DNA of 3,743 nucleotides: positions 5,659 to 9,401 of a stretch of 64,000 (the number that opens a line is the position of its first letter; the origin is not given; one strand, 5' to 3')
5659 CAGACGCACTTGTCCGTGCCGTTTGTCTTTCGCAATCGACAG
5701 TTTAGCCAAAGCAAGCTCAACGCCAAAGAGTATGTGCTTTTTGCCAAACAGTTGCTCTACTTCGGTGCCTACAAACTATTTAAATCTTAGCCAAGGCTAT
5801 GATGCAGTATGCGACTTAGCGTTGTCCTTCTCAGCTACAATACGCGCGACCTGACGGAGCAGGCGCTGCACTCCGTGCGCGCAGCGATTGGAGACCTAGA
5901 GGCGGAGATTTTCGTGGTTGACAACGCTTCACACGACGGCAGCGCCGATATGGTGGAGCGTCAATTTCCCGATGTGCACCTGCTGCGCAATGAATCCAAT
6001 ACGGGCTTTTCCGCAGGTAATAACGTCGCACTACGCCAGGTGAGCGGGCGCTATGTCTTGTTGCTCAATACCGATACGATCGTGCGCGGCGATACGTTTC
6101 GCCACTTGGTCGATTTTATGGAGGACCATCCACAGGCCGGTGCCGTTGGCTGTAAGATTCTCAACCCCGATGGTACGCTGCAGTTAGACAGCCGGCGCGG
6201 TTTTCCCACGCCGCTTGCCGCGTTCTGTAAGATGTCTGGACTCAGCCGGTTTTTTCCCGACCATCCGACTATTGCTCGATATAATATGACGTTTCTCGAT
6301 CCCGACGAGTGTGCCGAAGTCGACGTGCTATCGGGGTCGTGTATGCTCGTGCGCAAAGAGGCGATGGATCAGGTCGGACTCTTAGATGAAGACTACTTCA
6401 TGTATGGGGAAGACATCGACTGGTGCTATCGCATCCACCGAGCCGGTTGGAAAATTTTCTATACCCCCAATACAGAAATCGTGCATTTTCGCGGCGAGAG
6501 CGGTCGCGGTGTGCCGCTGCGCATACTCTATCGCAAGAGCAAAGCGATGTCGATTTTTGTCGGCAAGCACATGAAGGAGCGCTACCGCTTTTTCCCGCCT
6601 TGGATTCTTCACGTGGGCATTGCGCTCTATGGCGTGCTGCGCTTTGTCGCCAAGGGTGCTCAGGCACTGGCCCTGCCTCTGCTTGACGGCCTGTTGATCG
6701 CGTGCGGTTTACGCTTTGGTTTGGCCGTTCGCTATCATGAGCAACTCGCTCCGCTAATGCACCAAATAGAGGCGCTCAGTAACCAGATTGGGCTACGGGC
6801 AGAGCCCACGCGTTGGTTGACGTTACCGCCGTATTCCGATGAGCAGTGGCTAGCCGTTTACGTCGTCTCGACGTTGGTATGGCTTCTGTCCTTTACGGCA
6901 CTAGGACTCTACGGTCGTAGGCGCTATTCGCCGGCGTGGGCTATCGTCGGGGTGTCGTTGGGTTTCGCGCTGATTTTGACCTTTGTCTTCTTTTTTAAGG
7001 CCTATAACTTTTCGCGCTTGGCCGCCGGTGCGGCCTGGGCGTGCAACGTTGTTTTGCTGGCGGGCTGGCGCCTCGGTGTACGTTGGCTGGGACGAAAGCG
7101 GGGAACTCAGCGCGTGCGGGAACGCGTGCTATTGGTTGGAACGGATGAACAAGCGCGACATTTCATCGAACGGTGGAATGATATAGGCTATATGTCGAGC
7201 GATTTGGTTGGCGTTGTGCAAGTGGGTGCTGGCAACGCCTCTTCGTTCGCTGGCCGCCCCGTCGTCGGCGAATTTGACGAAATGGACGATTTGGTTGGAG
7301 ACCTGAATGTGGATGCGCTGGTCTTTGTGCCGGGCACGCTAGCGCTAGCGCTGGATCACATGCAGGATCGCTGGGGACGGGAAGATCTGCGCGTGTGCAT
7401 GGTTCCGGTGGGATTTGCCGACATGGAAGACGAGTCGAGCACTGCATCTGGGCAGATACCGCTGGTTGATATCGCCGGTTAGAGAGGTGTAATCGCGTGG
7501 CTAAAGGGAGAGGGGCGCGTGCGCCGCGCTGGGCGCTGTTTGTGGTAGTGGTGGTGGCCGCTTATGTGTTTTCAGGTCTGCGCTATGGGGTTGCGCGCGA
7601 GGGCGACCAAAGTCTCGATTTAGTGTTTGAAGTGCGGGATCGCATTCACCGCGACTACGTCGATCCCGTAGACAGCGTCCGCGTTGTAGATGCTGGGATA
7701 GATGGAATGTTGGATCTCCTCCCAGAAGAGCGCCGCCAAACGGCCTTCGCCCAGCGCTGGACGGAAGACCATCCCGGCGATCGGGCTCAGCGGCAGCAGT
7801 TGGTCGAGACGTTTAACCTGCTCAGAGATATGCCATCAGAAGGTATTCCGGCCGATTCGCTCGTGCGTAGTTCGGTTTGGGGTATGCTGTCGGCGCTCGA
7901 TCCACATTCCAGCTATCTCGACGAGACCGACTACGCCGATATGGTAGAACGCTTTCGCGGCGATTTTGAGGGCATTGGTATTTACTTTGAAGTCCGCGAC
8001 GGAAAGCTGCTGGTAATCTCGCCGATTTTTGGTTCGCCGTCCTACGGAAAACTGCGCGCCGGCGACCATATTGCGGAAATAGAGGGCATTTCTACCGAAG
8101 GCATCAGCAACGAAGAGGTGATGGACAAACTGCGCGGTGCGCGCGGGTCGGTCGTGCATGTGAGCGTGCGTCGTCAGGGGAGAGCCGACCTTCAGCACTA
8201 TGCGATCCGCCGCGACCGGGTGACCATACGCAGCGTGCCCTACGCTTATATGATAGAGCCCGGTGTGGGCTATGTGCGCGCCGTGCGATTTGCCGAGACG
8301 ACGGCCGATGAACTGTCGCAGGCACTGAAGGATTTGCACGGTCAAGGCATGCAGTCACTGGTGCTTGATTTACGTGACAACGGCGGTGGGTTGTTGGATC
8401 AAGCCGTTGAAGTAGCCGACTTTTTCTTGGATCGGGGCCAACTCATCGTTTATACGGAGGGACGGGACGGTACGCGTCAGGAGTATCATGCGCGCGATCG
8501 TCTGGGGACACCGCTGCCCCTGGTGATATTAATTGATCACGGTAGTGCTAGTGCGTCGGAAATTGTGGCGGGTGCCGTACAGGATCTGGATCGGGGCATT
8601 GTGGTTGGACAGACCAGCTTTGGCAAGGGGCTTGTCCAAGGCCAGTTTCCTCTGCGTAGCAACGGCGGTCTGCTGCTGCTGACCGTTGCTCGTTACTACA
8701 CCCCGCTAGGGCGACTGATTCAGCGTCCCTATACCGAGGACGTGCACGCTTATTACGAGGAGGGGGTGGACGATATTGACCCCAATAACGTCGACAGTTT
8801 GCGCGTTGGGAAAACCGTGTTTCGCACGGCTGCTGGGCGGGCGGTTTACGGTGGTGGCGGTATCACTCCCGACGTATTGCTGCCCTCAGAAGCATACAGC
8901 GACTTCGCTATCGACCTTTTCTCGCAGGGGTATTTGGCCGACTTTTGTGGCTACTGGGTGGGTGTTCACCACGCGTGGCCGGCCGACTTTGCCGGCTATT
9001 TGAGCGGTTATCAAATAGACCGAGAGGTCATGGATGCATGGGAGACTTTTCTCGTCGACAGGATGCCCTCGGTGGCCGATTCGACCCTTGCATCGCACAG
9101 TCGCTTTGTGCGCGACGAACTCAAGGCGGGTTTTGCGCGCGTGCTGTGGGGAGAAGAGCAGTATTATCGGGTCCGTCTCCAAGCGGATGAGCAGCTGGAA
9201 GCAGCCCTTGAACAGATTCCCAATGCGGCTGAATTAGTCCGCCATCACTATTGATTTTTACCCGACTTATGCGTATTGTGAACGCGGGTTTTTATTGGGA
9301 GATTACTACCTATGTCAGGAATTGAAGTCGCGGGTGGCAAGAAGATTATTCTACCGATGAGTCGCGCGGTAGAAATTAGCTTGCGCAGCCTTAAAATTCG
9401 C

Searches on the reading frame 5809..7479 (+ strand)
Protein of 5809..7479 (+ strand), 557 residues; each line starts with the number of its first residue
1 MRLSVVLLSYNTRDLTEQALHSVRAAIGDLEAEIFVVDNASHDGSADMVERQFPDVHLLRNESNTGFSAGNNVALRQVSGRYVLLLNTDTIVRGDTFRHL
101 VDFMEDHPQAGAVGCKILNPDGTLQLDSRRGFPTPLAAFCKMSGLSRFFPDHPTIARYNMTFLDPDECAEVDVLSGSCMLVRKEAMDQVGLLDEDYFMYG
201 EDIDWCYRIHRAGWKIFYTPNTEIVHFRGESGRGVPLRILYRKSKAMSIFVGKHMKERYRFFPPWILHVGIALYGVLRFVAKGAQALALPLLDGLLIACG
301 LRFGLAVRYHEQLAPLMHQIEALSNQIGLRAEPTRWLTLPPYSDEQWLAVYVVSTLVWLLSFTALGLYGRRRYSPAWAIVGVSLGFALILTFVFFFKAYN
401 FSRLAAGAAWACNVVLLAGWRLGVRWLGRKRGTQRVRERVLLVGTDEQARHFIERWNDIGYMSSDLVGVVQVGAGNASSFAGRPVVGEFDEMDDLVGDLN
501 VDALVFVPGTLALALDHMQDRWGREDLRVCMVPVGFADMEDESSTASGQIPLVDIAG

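Call 73: search_protein_families(library=pfam, proteins=[window:5809-7479:+], max_evalue=0.0001)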
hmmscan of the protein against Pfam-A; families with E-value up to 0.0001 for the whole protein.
window:5809-7479:+ (557 aa): 4 families
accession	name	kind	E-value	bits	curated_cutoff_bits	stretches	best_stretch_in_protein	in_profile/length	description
PF00535.33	Glycos_transf_2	-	5e-23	82.3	23.3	1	4-189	1-167/168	Glycosyl transferase family 2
PF13641.12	Glyco_tranf_2_3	-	4.4e-21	76.4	27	1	3-231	3-216/230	Glycosyltransferase like family 2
PF13632.12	Glyco_trans_2_3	-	1.8e-07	31.6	27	1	82-387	1-195/198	Glycosyl transferase family group 2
PF13727.12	CoA_binding_3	-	2.4e-07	31.4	25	1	378-504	21-145/175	CoA-binding domain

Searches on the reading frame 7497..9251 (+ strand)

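Call 73: search_protein_families(library=pfam, proteins=[window:7497-9251:+], max_evalue=0.0001)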
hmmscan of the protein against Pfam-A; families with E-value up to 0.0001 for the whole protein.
window:7497-9251:+ (585 aa): 4 families
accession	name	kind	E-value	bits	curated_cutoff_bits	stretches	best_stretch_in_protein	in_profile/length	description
PF03572.23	Peptidase_S41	-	1.1e-49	168.6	24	1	257-411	2-157/165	Peptidase family S41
PF22694.1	CtpB_N-like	-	3.1e-06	28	27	0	97-143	36-83/85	Activating protease CtpB N-terminal domain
PF00595.29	PDZ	-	3e-05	24.8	23.2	1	171-224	27-80/81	PDZ domain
PF13180.12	PDZ_2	-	3.5e-05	24.4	27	1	159-229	2-72/80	PDZ domain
